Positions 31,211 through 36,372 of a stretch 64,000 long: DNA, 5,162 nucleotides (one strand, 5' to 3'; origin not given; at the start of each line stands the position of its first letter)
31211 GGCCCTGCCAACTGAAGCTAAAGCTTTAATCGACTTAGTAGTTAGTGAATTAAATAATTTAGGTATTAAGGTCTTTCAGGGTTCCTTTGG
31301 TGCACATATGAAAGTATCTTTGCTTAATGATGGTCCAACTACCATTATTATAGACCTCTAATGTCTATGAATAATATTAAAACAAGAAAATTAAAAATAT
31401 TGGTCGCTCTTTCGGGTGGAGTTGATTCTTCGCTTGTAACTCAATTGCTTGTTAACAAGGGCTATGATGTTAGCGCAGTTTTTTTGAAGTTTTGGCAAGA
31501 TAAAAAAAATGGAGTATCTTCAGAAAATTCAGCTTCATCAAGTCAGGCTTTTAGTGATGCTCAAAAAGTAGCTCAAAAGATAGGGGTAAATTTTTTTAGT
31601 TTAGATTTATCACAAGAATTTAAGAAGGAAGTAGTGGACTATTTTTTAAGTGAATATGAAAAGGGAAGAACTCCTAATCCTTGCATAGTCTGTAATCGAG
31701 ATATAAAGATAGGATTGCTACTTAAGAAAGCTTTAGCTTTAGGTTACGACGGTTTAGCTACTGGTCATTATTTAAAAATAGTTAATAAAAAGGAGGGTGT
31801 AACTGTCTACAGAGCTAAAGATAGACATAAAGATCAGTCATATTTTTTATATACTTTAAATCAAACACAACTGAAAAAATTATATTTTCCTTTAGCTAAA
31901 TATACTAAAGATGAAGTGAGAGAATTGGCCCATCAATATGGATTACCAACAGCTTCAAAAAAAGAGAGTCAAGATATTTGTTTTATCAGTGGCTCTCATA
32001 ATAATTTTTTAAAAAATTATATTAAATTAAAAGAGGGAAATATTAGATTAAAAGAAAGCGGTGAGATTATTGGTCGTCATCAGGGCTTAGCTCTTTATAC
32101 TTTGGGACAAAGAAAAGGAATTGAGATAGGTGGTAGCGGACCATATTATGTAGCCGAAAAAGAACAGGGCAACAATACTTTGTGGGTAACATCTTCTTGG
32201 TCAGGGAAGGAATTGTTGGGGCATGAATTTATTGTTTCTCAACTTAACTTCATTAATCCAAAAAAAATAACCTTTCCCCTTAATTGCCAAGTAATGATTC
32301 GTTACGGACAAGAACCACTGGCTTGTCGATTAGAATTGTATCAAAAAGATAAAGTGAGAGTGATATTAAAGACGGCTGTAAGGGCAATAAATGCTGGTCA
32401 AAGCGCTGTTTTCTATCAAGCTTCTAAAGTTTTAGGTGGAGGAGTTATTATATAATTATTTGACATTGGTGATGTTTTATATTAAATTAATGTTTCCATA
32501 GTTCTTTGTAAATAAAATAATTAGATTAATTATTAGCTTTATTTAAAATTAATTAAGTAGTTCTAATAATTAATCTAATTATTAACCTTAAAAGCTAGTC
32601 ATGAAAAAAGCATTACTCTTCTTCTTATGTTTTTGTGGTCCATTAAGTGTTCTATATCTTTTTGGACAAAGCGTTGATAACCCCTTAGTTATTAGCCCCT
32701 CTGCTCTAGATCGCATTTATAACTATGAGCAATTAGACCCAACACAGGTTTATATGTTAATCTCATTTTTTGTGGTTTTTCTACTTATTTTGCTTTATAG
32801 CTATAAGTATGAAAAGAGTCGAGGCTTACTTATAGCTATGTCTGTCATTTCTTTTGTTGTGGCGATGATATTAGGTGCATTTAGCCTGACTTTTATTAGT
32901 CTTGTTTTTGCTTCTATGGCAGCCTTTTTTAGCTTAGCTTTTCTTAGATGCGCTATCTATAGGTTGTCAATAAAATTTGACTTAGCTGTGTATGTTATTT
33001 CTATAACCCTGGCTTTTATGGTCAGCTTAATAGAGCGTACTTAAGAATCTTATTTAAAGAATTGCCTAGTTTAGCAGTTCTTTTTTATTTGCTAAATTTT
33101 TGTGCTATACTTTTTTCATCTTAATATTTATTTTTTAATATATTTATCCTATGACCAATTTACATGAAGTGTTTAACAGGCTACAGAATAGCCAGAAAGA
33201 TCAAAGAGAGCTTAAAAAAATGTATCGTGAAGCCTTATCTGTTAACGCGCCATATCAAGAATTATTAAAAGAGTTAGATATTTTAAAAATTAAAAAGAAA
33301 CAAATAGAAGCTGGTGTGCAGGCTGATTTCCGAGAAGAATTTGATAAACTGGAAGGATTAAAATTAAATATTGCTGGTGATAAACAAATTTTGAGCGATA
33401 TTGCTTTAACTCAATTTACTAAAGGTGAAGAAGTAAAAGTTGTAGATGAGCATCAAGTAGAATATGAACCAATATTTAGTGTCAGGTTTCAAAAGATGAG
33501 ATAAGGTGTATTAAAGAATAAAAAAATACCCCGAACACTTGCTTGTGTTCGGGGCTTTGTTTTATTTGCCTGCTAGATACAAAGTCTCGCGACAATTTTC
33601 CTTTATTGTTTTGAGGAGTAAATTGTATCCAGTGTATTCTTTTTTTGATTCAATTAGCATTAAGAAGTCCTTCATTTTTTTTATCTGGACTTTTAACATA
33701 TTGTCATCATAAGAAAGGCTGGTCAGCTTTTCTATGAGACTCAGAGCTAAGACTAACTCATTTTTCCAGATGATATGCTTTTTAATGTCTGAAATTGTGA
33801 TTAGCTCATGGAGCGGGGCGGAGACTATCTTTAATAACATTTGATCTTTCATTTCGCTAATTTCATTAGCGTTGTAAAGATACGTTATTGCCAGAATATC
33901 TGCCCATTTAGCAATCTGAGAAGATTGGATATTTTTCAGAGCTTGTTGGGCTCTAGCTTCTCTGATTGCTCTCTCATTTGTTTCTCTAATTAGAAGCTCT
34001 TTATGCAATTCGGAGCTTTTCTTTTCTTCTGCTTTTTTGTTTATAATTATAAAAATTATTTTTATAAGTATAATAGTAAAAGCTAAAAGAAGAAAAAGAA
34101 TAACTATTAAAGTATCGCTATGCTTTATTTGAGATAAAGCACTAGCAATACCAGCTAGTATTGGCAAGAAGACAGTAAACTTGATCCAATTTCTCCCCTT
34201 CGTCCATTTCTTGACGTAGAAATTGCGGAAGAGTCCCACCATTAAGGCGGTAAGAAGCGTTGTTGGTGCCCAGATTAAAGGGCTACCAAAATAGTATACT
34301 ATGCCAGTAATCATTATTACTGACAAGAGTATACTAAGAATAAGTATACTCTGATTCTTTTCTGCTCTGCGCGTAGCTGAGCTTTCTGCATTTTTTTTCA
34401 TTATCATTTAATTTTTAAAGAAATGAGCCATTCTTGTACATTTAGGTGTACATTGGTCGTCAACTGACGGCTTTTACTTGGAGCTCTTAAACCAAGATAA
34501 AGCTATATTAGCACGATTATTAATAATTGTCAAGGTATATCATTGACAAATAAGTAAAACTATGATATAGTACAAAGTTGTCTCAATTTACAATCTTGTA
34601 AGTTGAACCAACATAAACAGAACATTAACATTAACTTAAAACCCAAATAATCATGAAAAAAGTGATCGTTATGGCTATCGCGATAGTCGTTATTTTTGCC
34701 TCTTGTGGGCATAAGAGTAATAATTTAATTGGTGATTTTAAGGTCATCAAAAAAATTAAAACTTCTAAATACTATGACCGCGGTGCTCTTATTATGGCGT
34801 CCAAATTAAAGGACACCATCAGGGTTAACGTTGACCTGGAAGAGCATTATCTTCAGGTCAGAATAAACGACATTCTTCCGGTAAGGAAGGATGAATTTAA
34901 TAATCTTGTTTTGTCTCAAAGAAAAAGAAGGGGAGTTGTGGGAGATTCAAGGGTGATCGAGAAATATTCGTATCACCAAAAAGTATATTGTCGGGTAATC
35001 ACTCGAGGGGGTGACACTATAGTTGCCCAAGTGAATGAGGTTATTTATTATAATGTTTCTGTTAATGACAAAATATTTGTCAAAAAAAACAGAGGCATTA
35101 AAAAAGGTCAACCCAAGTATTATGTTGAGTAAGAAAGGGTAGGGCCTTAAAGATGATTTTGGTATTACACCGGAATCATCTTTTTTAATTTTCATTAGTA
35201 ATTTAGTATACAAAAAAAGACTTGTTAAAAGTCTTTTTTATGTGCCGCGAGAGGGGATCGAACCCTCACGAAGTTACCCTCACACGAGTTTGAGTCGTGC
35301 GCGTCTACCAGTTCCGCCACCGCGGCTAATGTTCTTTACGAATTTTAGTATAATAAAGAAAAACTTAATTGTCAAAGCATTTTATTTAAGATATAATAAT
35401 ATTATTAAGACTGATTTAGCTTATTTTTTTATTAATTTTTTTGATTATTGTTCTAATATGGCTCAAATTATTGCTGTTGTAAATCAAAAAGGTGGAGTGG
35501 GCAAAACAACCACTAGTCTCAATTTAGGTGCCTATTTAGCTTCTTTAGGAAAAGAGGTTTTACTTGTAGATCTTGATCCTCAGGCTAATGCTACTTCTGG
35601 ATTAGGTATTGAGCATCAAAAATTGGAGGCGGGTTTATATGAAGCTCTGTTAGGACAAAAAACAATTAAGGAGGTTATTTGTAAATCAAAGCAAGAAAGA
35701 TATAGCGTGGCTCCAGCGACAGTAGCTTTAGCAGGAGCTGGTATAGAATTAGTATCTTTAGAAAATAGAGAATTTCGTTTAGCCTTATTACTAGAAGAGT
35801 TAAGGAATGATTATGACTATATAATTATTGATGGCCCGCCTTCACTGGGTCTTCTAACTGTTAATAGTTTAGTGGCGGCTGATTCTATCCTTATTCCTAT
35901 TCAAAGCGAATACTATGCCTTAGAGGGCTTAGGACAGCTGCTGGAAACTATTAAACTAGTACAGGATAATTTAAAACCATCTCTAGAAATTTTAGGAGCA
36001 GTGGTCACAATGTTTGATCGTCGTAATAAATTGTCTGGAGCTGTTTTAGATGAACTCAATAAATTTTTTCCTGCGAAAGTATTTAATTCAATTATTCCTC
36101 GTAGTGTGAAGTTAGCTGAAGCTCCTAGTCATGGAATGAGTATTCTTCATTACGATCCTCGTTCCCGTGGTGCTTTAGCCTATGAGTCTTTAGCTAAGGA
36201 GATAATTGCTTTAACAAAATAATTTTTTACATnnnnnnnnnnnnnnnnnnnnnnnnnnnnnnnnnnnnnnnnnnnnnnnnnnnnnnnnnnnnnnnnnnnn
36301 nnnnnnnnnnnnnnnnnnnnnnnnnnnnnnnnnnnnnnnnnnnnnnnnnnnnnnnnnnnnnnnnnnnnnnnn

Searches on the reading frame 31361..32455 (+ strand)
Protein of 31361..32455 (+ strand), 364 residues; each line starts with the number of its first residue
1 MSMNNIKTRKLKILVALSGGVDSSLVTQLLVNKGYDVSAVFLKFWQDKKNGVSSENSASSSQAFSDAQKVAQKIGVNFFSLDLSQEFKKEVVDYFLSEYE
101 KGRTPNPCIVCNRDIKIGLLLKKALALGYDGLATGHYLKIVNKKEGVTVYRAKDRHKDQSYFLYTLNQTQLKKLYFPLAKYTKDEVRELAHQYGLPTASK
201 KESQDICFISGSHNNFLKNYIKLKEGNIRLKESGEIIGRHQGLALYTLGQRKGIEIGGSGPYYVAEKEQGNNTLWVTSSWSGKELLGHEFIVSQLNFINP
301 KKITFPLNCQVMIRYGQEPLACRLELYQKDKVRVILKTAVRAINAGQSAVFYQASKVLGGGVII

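Call 58: search_protein_families(library=pfam, proteins=[window:31361-32455:+], max_evalue=0.001)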
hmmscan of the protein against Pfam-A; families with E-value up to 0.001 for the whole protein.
window:31361-32455:+ (364 aa): 7 families
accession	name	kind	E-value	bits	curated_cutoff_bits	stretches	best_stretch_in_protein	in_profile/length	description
PF03054.22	tRNA_Me_trans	-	2.7e-74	249.6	20.6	1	12-210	2-201/202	tRNA methyl transferase HUP domain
PF20259.3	tRNA_Me_trans_M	-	1.8e-20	72.7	27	1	215-277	2-65/66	tRNA methyl transferase PRC-barrel domain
PF20258.4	tRNA_Me_trans_C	-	3.6e-19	69.3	20.6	1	288-363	2-77/77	Aminomethyltransferase beta-barrel domain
PF02540.23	NAD_synthase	-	1.5e-05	24.7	21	1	11-86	19-84/242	NAD synthase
PF06508.19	QueC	-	2.6e-05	24.3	22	1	12-197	1-177/210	Queuosine biosynthesis protein QueC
PF01171.26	ATP_bind_3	-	0.00052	20.2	27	0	12-196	1-162/182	PP-loop family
PF24167.1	DUF7411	-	0.00067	19.7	28.7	0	12-94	2-69/194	Family of unknown function (DUF7411)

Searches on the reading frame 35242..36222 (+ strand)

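Call 58: search_protein_families(library=pfam, proteins=[window:35242-36222:+], max_evalue=0.001)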
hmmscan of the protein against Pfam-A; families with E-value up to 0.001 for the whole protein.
window:35242-36222:+ (326 aa): 7 families
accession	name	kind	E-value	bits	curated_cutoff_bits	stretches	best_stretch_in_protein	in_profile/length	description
PF13614.12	AAA_31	-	7.5e-67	225.1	27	1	75-250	2-177/177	AAA domain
PF01656.29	CbiA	-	7.7e-30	103.9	25.4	1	77-301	1-125/125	CobQ/CobB/MinD/ParA nucleotide binding domain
PF09140.17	MipZ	-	5.1e-10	39.5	20.7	1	76-114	2-40/262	ATPase MipZ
PF00142.24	Fer4_NifH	-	1.3e-09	38.4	25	1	80-120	5-45/271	4Fe-4S iron sulfur cluster binding proteins, NifH/frxC family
PF10609.15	ParA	-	2.7e-09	37.2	27.1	1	73-216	2-139/246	NUBPL iron-transfer P-loop NTPase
PF02374.21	ArsA_ATPase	-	7e-09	35.8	24.3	1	79-204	5-141/305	Anion-transporting ATPase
PF06564.18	CBP_BcsQ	-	6.6e-07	29.5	21.3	1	76-318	3-230/234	Cellulose biosynthesis protein BcsQ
